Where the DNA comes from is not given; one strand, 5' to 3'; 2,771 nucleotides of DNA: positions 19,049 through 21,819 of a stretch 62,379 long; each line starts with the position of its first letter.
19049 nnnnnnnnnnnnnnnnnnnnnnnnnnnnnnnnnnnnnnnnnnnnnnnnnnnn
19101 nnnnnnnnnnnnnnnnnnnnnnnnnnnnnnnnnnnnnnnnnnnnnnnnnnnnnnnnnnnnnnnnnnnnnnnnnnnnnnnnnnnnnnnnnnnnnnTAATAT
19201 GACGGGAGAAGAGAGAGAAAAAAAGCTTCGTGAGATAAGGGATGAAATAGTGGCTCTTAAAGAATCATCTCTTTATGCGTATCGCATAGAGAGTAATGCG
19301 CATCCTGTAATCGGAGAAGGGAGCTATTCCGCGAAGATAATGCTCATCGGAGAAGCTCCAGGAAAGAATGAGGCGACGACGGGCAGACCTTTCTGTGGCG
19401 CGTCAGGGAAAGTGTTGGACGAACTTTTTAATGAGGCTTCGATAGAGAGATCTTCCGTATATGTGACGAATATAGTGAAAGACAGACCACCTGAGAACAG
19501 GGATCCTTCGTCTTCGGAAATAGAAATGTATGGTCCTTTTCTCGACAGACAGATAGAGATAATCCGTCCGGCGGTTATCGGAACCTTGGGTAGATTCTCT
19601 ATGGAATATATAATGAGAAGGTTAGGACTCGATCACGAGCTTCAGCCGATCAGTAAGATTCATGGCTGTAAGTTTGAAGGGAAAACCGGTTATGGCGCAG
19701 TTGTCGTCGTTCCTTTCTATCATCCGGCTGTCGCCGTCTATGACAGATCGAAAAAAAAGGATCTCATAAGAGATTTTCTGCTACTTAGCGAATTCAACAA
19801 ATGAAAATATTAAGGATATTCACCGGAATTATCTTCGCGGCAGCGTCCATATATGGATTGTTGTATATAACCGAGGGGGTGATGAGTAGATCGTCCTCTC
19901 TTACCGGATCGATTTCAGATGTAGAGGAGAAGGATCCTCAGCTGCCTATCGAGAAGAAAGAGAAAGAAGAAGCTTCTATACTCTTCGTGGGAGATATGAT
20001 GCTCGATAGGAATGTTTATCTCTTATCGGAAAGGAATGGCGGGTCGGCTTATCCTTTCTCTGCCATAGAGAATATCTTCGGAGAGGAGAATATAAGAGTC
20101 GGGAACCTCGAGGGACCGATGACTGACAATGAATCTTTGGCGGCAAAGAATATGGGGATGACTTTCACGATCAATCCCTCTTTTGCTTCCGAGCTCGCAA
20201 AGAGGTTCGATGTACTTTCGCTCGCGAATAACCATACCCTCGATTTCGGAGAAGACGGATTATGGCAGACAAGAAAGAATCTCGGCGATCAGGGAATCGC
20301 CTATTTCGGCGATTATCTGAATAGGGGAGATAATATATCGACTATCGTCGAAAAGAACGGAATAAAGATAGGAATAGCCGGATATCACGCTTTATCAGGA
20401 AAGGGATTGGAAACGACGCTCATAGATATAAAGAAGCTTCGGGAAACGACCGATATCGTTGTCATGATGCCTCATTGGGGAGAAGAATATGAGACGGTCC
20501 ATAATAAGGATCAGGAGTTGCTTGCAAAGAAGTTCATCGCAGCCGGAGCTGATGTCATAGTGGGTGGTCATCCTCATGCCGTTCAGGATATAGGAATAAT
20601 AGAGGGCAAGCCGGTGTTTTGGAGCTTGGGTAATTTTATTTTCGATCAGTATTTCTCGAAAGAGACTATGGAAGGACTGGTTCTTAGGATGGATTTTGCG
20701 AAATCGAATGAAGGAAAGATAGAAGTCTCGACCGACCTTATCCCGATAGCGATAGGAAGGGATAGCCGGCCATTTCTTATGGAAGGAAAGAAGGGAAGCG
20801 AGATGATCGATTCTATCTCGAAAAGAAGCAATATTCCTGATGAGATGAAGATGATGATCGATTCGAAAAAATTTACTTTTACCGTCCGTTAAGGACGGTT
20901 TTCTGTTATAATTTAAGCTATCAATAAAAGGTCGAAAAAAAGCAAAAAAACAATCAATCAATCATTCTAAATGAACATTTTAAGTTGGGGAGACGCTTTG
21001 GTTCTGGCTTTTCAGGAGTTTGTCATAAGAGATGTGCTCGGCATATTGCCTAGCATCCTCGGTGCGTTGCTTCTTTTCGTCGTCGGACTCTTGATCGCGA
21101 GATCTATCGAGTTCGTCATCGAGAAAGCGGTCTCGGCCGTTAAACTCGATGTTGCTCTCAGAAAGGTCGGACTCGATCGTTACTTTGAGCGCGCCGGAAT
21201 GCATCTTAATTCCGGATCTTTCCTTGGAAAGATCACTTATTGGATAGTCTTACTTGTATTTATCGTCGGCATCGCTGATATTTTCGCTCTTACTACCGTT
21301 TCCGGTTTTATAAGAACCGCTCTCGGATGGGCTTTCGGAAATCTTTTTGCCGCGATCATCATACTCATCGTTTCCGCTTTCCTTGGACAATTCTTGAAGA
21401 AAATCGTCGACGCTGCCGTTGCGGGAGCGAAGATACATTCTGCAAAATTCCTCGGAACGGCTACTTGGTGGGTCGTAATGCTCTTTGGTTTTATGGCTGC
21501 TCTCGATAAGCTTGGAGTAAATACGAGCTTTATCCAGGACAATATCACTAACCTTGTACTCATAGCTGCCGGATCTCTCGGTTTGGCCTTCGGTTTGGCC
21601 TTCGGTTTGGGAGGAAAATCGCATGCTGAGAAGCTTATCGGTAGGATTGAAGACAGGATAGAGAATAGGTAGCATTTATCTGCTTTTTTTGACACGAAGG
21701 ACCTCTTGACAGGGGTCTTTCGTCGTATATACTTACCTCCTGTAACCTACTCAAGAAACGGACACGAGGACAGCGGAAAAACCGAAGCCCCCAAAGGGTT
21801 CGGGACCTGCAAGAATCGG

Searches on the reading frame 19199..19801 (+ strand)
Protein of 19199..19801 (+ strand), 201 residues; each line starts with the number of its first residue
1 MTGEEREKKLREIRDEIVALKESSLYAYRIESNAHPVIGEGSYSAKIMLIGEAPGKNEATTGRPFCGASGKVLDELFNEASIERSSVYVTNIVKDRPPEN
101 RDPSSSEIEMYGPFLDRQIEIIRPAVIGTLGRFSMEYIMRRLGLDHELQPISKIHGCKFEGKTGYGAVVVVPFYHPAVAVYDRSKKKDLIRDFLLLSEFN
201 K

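Call 75: search_protein_families(library=pfam, proteins=[window:19199-19801:+], max_evalue=0.00001)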
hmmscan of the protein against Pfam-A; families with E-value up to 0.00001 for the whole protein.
window:19199-19801:+ (201 aa): 1 family
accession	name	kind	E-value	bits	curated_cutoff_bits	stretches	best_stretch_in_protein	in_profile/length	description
PF03167.25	UDG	-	5.4e-30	104.7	24.3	1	39-188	2-131/141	Uracil DNA glycosylase superfamily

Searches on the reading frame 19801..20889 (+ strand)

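Call 75: search_protein_families(library=pfam, proteins=[window:19801-20889:+], max_evalue=0.00001)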
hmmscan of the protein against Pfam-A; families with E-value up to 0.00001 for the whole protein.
window:19801-20889:+ (363 aa): 1 family
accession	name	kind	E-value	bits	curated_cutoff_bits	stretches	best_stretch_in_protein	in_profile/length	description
PF09587.15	PGA_cap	-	3.3e-57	194.3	27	1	60-283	2-255/255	Bacterial capsule synthesis protein PGA_cap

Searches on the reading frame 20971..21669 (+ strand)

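Call 75: search_protein_families(library=pfam, proteins=[window:20971-21669:+], max_evalue=0.00001)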
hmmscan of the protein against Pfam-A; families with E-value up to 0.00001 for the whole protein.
window:20971-21669:+ (233 aa): 1 family
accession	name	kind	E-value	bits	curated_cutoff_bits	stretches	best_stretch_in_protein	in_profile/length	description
PF05552.17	MS_channel_1st_1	-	1.7e-09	37.9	22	1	20-61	8-49/50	Mechanosensitive ion channel, conserved TM helix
